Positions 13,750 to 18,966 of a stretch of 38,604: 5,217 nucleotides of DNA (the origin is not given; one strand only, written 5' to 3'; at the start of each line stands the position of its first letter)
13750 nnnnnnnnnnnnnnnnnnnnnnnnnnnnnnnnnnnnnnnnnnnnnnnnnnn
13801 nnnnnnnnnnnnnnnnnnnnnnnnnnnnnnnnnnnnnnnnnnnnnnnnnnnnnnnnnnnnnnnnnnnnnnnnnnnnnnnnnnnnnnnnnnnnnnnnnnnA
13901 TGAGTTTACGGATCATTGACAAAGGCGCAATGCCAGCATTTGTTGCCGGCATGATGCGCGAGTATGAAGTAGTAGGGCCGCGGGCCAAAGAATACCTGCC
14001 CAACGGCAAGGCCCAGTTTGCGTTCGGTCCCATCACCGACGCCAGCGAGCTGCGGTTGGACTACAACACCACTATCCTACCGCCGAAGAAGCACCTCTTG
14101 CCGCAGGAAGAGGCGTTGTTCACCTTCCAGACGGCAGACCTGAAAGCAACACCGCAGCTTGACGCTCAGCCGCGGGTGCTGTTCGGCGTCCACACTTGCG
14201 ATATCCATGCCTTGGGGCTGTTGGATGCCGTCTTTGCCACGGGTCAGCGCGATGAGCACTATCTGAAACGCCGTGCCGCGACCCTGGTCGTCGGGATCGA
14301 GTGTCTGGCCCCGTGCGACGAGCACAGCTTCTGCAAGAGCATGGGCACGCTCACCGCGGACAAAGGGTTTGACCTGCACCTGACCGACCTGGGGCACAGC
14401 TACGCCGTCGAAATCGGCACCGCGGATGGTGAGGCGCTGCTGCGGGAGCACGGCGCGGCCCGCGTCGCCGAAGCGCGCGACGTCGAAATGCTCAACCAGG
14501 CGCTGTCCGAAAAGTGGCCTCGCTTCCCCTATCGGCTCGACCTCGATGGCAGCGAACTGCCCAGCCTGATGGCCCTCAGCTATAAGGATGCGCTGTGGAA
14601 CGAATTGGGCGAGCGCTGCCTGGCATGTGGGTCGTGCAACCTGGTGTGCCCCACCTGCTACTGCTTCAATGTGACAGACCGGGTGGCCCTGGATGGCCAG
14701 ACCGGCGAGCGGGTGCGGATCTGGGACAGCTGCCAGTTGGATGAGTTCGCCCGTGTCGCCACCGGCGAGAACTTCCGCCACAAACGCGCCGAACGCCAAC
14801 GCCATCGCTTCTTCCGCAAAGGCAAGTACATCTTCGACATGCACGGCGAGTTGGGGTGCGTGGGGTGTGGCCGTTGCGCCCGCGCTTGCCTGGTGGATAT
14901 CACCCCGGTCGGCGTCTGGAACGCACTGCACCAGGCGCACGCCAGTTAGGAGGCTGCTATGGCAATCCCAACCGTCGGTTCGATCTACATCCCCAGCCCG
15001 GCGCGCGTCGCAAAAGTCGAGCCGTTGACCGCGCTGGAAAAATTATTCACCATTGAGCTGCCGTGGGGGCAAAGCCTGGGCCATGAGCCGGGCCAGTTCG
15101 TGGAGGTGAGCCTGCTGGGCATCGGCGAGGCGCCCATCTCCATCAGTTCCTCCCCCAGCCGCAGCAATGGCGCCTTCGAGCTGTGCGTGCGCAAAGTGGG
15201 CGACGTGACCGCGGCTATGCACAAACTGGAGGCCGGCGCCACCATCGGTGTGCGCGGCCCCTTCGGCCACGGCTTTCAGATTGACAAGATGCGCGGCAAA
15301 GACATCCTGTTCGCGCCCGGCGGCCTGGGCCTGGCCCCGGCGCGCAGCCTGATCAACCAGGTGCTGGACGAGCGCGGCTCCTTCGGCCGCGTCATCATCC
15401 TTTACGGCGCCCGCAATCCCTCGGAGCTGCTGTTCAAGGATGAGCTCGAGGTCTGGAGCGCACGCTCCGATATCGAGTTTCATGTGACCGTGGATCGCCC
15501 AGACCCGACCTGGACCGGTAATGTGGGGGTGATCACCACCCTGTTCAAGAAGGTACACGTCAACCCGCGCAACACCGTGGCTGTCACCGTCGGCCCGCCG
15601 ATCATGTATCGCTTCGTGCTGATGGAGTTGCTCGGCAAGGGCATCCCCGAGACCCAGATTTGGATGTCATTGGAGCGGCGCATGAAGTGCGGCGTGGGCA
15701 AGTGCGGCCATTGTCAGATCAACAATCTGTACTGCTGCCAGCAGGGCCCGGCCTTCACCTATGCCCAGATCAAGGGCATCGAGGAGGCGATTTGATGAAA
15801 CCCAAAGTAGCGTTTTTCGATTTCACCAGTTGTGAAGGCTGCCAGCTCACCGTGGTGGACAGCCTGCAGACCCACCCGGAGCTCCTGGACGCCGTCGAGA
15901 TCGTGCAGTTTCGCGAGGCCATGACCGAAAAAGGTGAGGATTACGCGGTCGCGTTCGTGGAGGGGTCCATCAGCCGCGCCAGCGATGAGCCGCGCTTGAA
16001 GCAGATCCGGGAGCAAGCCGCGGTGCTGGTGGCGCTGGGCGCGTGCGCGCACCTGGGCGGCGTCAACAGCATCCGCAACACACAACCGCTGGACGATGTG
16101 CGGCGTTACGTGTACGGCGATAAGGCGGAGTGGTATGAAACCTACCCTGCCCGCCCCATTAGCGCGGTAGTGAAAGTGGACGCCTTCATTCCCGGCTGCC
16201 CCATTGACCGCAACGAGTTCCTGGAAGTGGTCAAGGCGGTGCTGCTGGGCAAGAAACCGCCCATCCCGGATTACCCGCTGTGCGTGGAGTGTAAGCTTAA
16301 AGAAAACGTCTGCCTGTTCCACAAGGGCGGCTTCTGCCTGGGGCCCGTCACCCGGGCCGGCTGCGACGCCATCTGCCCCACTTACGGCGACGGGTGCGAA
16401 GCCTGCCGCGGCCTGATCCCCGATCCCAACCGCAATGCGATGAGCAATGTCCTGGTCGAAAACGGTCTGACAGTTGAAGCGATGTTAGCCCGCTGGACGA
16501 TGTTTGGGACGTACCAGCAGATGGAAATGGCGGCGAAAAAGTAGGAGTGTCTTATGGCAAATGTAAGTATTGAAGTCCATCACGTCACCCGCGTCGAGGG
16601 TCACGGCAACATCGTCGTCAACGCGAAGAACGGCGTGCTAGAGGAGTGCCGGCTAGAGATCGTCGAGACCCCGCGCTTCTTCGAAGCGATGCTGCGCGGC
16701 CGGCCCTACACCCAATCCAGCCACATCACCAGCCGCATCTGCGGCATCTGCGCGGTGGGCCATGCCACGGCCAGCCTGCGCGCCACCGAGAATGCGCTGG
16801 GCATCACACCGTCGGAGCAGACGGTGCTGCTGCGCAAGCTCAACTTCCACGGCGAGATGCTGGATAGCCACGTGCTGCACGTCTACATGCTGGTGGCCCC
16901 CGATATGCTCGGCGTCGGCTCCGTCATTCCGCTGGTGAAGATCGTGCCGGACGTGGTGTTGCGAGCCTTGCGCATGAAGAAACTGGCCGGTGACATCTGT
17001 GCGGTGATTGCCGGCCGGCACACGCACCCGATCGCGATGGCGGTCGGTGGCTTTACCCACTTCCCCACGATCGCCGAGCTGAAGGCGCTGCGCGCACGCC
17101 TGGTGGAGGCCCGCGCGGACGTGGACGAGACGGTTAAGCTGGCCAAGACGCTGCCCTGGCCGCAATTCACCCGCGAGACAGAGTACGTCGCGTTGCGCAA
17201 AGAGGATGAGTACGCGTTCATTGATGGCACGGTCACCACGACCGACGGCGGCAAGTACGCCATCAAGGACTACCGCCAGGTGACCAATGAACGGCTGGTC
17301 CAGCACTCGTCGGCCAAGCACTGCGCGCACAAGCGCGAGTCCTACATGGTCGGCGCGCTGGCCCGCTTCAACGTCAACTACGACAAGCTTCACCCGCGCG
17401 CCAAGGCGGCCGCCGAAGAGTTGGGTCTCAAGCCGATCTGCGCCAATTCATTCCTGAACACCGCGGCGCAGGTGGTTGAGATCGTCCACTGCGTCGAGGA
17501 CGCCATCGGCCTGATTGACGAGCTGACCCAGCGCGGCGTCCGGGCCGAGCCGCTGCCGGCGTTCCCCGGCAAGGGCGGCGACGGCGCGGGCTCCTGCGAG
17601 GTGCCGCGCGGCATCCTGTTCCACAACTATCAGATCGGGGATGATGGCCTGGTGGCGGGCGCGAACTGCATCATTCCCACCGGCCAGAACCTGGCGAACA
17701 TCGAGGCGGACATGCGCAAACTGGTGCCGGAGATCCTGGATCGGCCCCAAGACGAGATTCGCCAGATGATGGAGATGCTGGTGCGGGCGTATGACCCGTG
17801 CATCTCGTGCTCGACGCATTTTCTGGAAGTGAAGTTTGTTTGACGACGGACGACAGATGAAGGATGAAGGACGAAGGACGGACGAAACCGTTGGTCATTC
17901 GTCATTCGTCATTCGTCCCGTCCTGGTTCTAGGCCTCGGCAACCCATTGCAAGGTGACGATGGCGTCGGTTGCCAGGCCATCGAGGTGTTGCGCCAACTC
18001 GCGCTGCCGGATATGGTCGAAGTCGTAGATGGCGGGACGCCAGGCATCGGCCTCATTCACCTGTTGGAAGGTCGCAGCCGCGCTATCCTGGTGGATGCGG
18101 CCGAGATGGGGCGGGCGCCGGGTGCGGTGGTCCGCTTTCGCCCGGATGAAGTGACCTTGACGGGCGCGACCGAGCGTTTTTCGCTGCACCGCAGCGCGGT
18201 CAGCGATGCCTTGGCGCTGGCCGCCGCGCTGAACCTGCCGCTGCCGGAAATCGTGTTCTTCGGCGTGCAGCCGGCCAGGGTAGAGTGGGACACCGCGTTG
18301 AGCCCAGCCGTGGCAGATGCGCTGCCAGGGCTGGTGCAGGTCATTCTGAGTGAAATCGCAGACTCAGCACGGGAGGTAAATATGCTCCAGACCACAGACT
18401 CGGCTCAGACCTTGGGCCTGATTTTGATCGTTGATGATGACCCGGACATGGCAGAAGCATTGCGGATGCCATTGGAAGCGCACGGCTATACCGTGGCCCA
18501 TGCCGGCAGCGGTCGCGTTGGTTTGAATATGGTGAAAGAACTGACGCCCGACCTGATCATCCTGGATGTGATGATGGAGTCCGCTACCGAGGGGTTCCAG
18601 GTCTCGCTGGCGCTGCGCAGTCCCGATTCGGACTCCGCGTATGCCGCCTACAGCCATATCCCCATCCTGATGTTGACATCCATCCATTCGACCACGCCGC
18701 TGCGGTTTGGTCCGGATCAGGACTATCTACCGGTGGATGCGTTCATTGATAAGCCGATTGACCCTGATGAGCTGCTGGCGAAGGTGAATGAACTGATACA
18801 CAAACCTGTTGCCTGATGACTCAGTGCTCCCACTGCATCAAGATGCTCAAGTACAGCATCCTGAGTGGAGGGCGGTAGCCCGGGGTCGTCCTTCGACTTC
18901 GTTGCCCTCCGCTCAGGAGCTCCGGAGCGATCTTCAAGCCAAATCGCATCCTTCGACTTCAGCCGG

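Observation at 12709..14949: A REC-histidine kinase reads straight into the hydrogenase beta subunit with no stop codon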

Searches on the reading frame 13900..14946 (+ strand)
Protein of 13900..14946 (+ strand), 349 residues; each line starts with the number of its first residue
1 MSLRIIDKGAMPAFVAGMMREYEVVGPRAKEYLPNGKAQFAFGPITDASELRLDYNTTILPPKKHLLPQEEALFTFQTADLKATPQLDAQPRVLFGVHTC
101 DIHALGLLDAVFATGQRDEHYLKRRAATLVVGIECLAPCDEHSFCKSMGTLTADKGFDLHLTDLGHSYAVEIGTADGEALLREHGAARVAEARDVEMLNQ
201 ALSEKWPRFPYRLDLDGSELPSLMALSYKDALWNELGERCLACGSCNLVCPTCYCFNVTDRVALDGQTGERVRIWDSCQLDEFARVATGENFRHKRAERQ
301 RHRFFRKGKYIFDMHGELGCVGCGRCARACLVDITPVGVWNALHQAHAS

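Call 26: search_solved_structures(query=window:13900-14946:+, max_evalue=0.01, show_alignments=1)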
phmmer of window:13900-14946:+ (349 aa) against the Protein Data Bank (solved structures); distinct sequences matched with E-value up to 0.01: 2.
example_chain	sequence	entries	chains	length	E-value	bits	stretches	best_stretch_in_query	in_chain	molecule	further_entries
9nez_B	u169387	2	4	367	2.2e-59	204.8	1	40-338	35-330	Sulfhydrogenase 1 subunit beta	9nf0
8cmo_C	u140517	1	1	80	0.0069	19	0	320-343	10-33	Photosystem I subunit VII PsaC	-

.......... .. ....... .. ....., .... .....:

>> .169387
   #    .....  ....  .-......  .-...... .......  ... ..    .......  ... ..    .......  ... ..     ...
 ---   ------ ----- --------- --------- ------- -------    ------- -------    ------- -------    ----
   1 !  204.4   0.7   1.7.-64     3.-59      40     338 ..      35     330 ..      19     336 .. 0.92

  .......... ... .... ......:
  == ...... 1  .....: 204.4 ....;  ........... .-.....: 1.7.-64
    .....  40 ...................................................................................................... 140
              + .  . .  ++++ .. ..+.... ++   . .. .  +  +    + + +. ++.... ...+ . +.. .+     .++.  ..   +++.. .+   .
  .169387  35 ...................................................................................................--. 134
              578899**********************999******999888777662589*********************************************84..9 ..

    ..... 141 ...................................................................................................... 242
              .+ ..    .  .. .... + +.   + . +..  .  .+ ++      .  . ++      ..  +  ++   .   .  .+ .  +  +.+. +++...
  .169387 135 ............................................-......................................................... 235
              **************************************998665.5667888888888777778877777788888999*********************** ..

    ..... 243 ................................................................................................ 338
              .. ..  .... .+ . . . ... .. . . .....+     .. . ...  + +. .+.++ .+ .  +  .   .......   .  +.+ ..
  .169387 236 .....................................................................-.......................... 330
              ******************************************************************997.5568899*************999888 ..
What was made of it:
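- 13900..14949 (+): HydB-like beta subunit (349 aa from the internal ATG). It carries a Fer4_22 domain, and all cluster cysteines are invariant. PDB 9nez_B at E=2e-59 (call 26).
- Checked: It matches Pyrococcus furiosus sulfhydrogenase 1 subunit beta (PDB 9nez_B) at E=2e-59 (call 26).
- Tried and rejected: Both were corrected to 13900 (call 26).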

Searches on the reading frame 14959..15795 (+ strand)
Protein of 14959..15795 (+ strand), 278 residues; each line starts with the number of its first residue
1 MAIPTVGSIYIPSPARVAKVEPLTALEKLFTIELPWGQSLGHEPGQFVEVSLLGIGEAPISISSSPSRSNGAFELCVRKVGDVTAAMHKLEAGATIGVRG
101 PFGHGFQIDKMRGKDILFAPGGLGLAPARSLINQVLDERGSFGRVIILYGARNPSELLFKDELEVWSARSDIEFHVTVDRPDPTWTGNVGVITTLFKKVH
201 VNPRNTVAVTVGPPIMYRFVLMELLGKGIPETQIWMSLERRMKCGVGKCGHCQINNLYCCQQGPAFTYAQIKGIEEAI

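Call 4: search_protein_families(library=pfam, proteins=[window:14959-15795:+])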
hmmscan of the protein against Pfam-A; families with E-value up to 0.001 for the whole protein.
window:14959-15795:+ (278 aa): 3 families
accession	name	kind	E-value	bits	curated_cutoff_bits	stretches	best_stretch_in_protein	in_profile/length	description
PF00175.26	NAD_binding_1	-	7.4e-14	52.8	22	1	121-220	4-107/109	Oxidoreductase NAD-binding domain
PF10418.14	DHODB_Fe-S_bind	-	3.7e-09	36.6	23.9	1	239-271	1-40/41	Iron-sulfur cluster binding domain of dihydroorotate dehydrogenase B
PF00970.30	FAD_binding_6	-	7.3e-07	29.9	21.1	1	16-104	3-96/99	Oxidoreductase FAD-binding domain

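Call 25: search_protein_families(library=ncbifam, proteins=[window:14959-15795:+])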
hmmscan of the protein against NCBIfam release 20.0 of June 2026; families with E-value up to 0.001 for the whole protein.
window:14959-15795:+ (278 aa): 25 families
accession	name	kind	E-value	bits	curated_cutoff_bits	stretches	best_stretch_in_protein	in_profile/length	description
NF006220.0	PRK08345.1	subfamily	1.4e-77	260.8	395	1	10-272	8-288/294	cytochrome-c3 hydrogenase subunit gamma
TIGR02911.1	sulfite_red_B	equivalog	1.6e-65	220.8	288.6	1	9-272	2-257/261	anaerobic sulfite reductase subunit AsrB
NF040835.1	sulfhyd_HydG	equivalog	2.8e-62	210.6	650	1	10-271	15-284/292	NADPH-dependent hydrogenase/sulfhydrogenase 1 subunit gamma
NF040830.1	sulfhyd_ShyC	equivalog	8.7e-62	208.9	600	1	13-270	7-280/288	NAD(P)-dependent hydrogenase/sulfhydrogenase 2 subunit gamma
NF000796.0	PRK00054.1-1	equivalog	1.7e-41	142.2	224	1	39-273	26-237/254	dihydroorotate dehydrogenase electron transfer subunit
NF009414.0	PRK12778.1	equivalog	5.4e-22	77.9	1103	1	42-271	28-248/752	bifunctional dihydroorotate dehydrogenase B NAD binding subunit/NADPH-dependent glutamate synthase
NF004862.0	PRK06222.1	subfamily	3e-21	76.2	220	1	42-269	28-246/281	sulfide/dihydroorotate dehydrogenase-like FAD/NAD-binding protein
NF000798.0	PRK00054.1-3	equivalog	1.3e-18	67.6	219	1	41-269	30-240/244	dihydroorotate dehydrogenase electron transfer subunit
NF000799.0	PRK00054.1-4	equivalog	1.5e-18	66.8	314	1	42-266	33-251/258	dihydroorotate dehydrogenase electron transfer subunit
NF045803.1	MethMoxFADbindMmoC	equivalog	5.4e-17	61.6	500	1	38-236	136-337/343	aromatic/alkene monooxygenase hydroxylase FAD-binding subunit MmoC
TIGR01941.1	nqrF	equivalog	8.4e-17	61.2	295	1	79-235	238-399/405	NADH:ubiquinone reductase (Na(+)-transporting) subunit F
NF040810.1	BenC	equivalog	4.4e-16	59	430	1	15-234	107-325/333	benzoate 1,2-dioxygenase electron transfer component BenC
NF005963.0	PRK08051.1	equivalog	1.4e-15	57.2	230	1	16-197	7-187/233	NAD(P)H-flavin reductase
NF000797.0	PRK00054.1-2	equivalog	1.5e-15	57.2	270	1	57-267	60-261/267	dihydroorotate dehydrogenase electron transfer subunit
NF058606.1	GlBtMonoRdsGbcB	equivalog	9.2e-15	54.4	500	1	43-195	44-202/362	glycine betaine monooxygenase reductase subunit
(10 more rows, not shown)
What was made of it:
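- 14959..15795 (+): HydG-like gamma subunit (FAD/NAD(P)-binding, 2Fe-2S). Calls 4 and 25.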

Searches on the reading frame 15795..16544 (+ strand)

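Call 4: search_protein_families(library=pfam, proteins=[window:15795-16544:+])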
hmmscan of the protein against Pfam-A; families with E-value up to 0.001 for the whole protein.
window:15795-16544:+ (249 aa): 1 family
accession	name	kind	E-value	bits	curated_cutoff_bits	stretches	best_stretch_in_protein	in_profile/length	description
PF01058.29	Oxidored_q6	-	1.2e-21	77.2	27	1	13-148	1-127/128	NADH ubiquinone oxidoreductase, 20 Kd subunit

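Call 25: search_protein_families(library=ncbifam, proteins=[window:15795-16544:+])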
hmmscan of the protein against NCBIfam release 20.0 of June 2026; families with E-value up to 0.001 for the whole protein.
window:15795-16544:+ (249 aa): 5 families
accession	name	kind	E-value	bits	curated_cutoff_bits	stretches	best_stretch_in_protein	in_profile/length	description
NF040836.1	sulfhyd_HydD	equivalog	7.5e-54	182.6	500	1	3-242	6-249/261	NADPH-dependent hydrogenase/sulfhydrogenase 1 subunit delta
NF040831.1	sulfhyd_ShyD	equivalog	1.5e-48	165.5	460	1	4-232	2-232/240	NAD(P)-dependent hydrogenase/sulfhydrogenase 2 subunit delta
NF045875.1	F420_non_VhuG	exception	9.8e-27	93.9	450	2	2-170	4-185/286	F420-non-reducing hydrogenase subunit VhuG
TIGR03294.1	FrhG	equivalog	1.6e-15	57.5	245.5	1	3-155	2-146/228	coenzyme F420 hydrogenase subunit gamma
NF011395.0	PRK14820.1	equivalog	0.00029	20.7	263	0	36-91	62-117/180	NADH-quinone oxidoreductase subunit B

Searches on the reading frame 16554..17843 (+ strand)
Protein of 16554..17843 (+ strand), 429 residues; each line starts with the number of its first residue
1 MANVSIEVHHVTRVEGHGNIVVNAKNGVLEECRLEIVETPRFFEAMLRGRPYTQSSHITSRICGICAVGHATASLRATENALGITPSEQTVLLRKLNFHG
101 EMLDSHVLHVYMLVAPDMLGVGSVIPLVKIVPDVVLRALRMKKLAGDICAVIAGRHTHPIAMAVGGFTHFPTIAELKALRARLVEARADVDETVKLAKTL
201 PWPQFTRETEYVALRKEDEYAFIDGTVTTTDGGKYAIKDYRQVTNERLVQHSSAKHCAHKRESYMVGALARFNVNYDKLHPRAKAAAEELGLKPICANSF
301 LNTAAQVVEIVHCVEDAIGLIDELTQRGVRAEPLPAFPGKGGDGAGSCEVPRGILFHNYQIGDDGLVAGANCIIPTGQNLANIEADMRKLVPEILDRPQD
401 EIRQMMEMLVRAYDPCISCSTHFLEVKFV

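Call 4: search_protein_families(library=pfam, proteins=[window:16554-17843:+])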
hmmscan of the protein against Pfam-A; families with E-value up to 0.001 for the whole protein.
window:16554-17843:+ (429 aa): 1 family
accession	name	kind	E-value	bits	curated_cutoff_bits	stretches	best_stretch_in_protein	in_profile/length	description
PF00374.24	NiFeSe_Hases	-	2.4e-35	122.9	25.8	2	41-124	1-84/508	Nickel-dependent hydrogenase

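Call 25: search_protein_families(library=ncbifam, proteins=[window:16554-17843:+])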
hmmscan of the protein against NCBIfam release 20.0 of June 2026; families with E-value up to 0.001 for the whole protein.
window:16554-17843:+ (429 aa): 9 families
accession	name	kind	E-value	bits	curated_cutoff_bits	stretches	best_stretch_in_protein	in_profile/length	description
NF040828.1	sulfhyd_ShyA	equivalog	6.2e-81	272.4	700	1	5-425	2-414/415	NAD(P)-dependent hydrogenase/sulfhydrogenase 2 subunit alpha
NF040832.1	sulfhyd_HydA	equivalog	8.7e-79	265.6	880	1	4-424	3-424/426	NADPH-dependent hydrogenase/sulfhydrogenase 1 subunit alpha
NF033181.1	NiFeSe_hydrog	equivalog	2.4e-44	152.1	600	3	6-122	4-119/507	nickel-dependent hydrogenase large subunit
NF041785.2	VhuA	equivalog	1e-43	149.4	800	1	6-392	4-414/418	F420-non-reducing hydrogenase Vhu subunit A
TIGR03295.1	frhA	equivalog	1.5e-42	146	392.5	1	5-425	4-398/412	coenzyme F420 hydrogenase subunit alpha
NF045518.1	H2_NiFeSe_large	exception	2.3e-36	125.7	780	2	4-192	2-204/485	NiFeSe hydrogenase large subunit HysA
NF007778.0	PRK10467.1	equivalog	5.7e-20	71.1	969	1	6-124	5-122/567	hydrogenase 2 large subunit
NF007550.0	PRK10170.1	equivalog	4.1e-16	58.5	1101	1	7-121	20-134/597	Ni/Fe-hydrogenase large subunit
NF041786.2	VhuU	equivalog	9.4e-07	28.5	70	1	405-424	10-29/45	F420-non-reducing hydrogenase selenoprotein subunit VhuU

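Call 69: search_solved_structures(query=window:16554-17840:+, max_evalue=1e-10)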
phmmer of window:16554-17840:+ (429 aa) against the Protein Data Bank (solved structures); distinct sequences matched with E-value up to 1e-10: 65 (the best 60 are shown).
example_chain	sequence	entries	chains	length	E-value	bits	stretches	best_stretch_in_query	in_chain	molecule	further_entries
5yxy_A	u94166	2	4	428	9.4e-70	239.2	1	5-423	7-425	Cytosolic NiFe-hydrogenase, alpha subunit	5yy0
9nez_D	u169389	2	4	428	1.2e-69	238.9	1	5-424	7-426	Sulfhydrogenase 1 subunit alpha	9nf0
9e15_B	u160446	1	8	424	5.2e-69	236.7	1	5-422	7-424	Sulfhydrogenase 1 subunit alpha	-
9e1j_B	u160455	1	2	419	7.1e-69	236.3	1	6-422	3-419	Sulfhydrogenase 1 subunit alpha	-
5odc_F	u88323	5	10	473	3.7e-52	181.2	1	4-424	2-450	Methyl-viologen reducing hydrogenase subunit A | Methyl-viologen reducing hydrogenase, subunit A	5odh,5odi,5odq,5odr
9sw2_F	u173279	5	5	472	2.4e-47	165.4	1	5-425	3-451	F420-non-reducing hydrogenase subunit A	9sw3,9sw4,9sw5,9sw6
7t2r_D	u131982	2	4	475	9.6e-44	153.5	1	5-423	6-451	NiFe hydrogenase large subunit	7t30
5xf9_D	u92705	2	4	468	3.8e-40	141.7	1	6-422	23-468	NAD-reducing hydrogenase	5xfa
9sfi_g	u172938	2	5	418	1e-36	130.4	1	7-388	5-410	Coenzyme F420-reducing hydrogenase, alpha subunit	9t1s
5jsu_B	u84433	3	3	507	1.7e-31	113.2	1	5-192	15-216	Periplasmic [NiFeSe] hydrogenase, large subunit, selenocysteine-containing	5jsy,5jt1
5jsh_B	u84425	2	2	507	5.3e-30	108.3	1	5-192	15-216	Periplasmic [NiFeSe] hydrogenase, large subunit, selenocysteine-containing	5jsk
6z8m_B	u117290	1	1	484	1.5e-29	106.8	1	5-192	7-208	Periplasmic [NiFeSe] hydrogenase, large subunit, selenocysteine-containing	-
6ruc_B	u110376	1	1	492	1.6e-29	106.6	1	5-192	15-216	Periplasmic [NiFeSe] hydrogenase, large subunit, selenocysteine-containing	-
6rtp_B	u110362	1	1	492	3e-29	105.8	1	5-192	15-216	Periplasmic [NiFeSe] hydrogenase, large subunit, selenocysteine-containing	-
6z8o_B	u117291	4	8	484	3.9e-29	105.4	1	5-192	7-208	Periplasmic [NiFeSe] hydrogenase, large subunit, selenocysteine-containing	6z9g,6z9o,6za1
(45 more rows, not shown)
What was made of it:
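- Closest known: Group 3b NAD. Same: The beta subunit matches at E=2e-59 and the alpha subunit at about 1e-69 (calls 26, 69).
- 16554..17843 (+): HydA [NiFe] large subunit, group 3b type. Best PDB matches are 5yxy_A and 9nez_D at about 1e-69 (call 69).
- On Group 3b [NiFe] hydrogenase (HydBGDA / sulfhydrogenase type): PDB search in call 69.
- On Group 2b sensory hydrogenase-kinase system (HoxBC-HoxJ-HoxA type): The large subunit is 3b-like (call 69).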

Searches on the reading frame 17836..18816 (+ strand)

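Call 4: search_protein_families(library=pfam, proteins=[window:17836-18816:+])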
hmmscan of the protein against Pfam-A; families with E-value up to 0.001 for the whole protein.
window:17836-18816:+ (326 aa): 2 families
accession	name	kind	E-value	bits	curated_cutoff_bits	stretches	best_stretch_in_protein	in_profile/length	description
PF01750.23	HycI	-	4.9e-23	81.8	23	1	50-173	5-130/130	Hydrogenase maturation protease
PF00072.30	Response_reg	-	5.3e-17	62.4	30.2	1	196-317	1-110/111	Response regulator receiver domain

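Call 25: search_protein_families(library=ncbifam, proteins=[window:17836-18816:+])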
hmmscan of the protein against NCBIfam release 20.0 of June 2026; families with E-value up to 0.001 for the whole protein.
window:17836-18816:+ (326 aa): 68 families (the best 25 are shown)
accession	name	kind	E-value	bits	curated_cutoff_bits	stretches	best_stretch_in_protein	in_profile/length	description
TIGR00072.1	hydrog_prot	superfamily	1e-38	132.6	47.45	1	30-174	1-145/145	hydrogenase maturation protease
TIGR00140.1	hupD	subfamily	2.1e-27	95.9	151.8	1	29-176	1-149/151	HyaD/HybD family hydrogenase maturation endopeptidase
NF007777.0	PRK10466.1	equivalog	4.5e-21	75.3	190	1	29-181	3-156/164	HyaD/HybD family hydrogenase maturation endopeptidase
NF045519.1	NiFeSe_H2_mat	exception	9.3e-21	74.2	190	1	29-176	3-149/152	NiFeSe hydrogenase maturation protease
NF007616.0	PRK10264.1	equivalog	3.1e-19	69.4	261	1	29-176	6-155/195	hydrogenase 1 maturation protease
NF040689.1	MtrAB_MtrA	equivalog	7.3e-16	58.2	300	1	196-319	1-111/219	MtrAB system response regulator MtrA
NF045944.1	ResRegRpaBCyano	equivalog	1.8e-15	57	330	1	197-322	1-113/229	response regulator transcription factor RpaB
TIGR02154.1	PhoB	equivalog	4.6e-15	55.6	296.2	1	196-321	5-120/226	phosphate regulon transcriptional regulator PhoB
NF007135.0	PRK09581.1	equivalog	6.5e-14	51.6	474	1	196-321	5-120/457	PleD family two-component system response regulator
TIGR00142.1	hycI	equivalog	8e-14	51.6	119.1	1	30-176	2-144/146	hydrogenase maturation peptidase HycI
NF053854.1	RespRegPhoBBctds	equivalog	3e-13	49.7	270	1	196-322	1-116/225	two-component system response regulator PhoB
TIGR00130.1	frhD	equivalog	6.5e-13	49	134.95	1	28-174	4-151/153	coenzyme F420-reducing hydrogenase, FrhD protein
NF041733.1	resp_reg_CseB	equivalog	1.7e-12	47.2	350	1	196-321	3-115/228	two-component system response regulator CseB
NF040534.1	resp_reg_YycF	equivalog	3e-12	46.3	340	1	196-319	3-113/231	response regulator YycF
NF045717.1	DVU0259_DivK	exception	3.4e-11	43.3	160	1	196-321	5-116/117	DVU0259 family response regulator domain-containing protein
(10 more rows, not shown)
